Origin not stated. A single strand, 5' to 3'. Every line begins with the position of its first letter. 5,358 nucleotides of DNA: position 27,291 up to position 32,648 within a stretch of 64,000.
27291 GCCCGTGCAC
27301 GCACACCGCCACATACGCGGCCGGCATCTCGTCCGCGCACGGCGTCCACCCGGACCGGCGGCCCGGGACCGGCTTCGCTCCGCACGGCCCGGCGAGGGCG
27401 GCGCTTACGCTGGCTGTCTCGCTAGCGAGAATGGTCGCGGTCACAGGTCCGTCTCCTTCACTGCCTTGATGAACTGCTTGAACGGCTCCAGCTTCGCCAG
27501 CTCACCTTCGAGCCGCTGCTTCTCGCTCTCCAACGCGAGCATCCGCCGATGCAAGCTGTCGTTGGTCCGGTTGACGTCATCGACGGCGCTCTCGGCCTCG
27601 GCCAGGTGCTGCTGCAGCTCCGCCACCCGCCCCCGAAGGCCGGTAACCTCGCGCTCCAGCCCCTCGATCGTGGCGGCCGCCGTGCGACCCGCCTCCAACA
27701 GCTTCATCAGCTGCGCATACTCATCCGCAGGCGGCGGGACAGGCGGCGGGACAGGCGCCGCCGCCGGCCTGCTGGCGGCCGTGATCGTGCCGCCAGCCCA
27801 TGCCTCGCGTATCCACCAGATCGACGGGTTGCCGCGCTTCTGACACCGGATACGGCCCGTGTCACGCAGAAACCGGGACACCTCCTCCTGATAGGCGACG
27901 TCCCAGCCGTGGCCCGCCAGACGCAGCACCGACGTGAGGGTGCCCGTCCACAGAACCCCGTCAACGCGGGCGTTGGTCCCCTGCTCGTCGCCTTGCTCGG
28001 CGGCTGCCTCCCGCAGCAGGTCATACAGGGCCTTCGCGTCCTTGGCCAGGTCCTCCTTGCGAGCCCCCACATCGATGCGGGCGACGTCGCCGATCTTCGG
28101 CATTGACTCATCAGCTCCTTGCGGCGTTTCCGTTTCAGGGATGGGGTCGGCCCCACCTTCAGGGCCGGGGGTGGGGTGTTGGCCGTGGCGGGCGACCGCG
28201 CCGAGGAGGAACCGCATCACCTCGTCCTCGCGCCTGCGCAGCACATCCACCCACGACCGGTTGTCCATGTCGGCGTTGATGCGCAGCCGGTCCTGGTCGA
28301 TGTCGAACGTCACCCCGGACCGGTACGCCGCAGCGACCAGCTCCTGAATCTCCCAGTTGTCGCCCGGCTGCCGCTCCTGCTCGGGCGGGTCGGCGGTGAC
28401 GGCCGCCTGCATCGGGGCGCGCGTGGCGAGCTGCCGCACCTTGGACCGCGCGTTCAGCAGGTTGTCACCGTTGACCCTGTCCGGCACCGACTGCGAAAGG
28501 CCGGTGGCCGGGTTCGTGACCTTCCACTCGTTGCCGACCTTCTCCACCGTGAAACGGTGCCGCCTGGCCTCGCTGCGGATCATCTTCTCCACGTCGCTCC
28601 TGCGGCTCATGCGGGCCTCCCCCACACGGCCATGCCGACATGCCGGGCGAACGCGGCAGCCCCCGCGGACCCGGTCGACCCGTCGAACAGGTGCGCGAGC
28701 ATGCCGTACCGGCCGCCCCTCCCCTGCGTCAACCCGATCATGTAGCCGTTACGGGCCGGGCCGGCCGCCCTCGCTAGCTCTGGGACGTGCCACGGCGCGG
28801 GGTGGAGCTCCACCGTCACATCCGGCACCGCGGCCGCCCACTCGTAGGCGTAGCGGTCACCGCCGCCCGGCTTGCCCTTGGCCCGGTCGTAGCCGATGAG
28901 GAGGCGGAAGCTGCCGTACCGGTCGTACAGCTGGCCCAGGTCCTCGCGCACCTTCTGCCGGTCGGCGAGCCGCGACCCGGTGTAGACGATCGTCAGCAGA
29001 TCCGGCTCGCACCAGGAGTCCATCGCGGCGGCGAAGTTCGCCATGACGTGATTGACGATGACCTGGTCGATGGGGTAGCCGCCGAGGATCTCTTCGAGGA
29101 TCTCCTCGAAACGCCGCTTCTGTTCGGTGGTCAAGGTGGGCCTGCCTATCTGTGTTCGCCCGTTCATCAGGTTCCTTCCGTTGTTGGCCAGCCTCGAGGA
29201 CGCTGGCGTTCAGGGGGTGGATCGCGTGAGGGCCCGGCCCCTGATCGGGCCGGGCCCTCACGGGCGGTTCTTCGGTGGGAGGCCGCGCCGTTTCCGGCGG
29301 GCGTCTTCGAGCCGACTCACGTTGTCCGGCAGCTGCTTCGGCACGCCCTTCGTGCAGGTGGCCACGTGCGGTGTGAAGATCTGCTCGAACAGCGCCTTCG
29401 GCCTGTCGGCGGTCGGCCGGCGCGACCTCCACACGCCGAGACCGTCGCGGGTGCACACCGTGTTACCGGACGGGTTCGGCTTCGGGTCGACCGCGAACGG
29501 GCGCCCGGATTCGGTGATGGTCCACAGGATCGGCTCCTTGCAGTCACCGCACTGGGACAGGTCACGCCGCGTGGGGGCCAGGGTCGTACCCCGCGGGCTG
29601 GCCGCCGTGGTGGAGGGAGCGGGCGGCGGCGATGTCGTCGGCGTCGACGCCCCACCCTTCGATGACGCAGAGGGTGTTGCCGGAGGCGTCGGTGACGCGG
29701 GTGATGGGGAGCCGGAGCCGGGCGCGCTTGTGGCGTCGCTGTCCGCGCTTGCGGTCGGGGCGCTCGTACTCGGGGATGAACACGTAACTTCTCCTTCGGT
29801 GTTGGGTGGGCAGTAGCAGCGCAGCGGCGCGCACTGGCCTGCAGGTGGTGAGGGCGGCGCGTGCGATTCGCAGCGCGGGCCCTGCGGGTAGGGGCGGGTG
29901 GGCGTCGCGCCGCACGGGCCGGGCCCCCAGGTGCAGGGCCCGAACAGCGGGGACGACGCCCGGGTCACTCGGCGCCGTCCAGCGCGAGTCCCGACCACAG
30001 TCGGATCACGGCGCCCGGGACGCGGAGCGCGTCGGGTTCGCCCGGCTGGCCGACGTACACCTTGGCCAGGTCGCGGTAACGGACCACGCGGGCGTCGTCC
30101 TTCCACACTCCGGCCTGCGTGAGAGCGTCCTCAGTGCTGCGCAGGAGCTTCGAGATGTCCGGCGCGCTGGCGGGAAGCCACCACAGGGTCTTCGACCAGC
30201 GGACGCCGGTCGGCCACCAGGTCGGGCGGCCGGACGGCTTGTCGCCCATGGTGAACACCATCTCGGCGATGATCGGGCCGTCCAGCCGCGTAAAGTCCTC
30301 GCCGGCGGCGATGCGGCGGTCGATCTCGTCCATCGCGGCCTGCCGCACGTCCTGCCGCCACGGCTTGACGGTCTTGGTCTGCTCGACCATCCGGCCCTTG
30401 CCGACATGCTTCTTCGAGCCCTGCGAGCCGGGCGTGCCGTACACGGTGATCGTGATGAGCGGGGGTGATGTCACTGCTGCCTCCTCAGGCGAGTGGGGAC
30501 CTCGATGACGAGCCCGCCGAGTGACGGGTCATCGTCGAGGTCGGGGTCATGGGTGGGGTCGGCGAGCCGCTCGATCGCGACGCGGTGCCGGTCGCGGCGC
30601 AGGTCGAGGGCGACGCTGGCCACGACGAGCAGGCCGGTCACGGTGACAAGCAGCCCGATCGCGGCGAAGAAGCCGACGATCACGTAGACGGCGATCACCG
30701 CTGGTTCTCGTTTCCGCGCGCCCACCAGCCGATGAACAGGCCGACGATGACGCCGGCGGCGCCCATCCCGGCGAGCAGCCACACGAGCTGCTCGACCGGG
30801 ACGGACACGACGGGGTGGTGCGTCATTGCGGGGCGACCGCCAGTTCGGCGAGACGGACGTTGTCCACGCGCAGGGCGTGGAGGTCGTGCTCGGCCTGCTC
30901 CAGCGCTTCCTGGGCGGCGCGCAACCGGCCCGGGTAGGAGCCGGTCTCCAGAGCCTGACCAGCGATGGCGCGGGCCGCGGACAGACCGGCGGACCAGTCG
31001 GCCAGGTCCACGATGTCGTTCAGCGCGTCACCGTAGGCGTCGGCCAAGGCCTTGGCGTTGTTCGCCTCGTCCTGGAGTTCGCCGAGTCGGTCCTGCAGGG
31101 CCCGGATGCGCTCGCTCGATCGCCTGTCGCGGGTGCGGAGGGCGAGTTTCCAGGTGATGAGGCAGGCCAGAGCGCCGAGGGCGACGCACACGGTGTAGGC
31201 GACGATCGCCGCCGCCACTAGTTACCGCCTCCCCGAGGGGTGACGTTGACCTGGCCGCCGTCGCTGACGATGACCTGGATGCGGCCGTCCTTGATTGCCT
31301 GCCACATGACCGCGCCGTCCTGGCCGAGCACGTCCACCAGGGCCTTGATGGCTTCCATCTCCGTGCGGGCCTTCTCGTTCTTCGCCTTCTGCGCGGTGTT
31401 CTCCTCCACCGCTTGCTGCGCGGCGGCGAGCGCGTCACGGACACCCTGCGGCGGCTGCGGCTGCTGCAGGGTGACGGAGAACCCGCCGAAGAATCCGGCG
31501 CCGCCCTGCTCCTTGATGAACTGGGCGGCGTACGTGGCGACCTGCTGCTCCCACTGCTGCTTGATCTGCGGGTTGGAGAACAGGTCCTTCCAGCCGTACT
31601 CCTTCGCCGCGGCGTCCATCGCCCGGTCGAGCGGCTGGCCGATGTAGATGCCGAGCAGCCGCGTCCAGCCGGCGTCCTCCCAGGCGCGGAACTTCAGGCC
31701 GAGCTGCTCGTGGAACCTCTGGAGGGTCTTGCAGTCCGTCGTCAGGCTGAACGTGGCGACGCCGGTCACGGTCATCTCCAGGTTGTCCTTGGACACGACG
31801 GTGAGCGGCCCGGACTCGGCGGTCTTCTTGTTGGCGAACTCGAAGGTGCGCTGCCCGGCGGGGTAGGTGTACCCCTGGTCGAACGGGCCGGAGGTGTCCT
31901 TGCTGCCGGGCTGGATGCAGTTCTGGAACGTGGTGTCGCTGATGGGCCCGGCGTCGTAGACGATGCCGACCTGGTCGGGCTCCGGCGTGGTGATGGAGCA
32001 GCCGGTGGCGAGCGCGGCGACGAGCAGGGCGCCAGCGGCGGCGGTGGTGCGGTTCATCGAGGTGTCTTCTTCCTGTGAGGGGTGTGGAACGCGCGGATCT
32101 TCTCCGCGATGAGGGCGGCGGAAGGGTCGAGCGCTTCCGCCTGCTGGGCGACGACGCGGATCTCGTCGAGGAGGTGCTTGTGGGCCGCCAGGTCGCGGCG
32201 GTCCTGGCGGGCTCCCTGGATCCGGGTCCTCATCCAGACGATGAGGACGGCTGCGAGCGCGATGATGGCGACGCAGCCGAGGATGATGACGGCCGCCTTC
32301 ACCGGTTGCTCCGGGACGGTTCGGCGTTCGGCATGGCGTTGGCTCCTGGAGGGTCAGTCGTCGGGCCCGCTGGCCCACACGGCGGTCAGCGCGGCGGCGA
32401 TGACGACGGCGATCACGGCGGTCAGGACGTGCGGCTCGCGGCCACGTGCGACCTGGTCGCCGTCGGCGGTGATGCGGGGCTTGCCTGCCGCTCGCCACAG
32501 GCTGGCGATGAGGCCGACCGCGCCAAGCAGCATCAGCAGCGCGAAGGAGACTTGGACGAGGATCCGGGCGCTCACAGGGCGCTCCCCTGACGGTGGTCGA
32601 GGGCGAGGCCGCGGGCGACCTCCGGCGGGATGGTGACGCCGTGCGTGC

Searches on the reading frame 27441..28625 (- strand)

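Call 17: search_protein_families(library=phrogs, proteins=[window:27441-28625:-], max_evalue=0.001)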
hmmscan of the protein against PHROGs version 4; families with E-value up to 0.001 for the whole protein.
window:27441-28625:- (394 aa): 1 family
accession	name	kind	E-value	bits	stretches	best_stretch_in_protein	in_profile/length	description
phrog_9023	-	unknown function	0.00031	22.3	0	354-377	6-29/81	-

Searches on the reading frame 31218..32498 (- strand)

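Call 17: search_protein_families(library=phrogs, proteins=[window:31218-32498:-], max_evalue=0.001)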
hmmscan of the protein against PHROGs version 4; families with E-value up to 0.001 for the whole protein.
window:31218-32498:- (426 aa): 1 family
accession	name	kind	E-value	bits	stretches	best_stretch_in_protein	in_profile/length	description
phrog_200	-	other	5.3e-26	92.6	1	147-387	80-294/379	lipoprotein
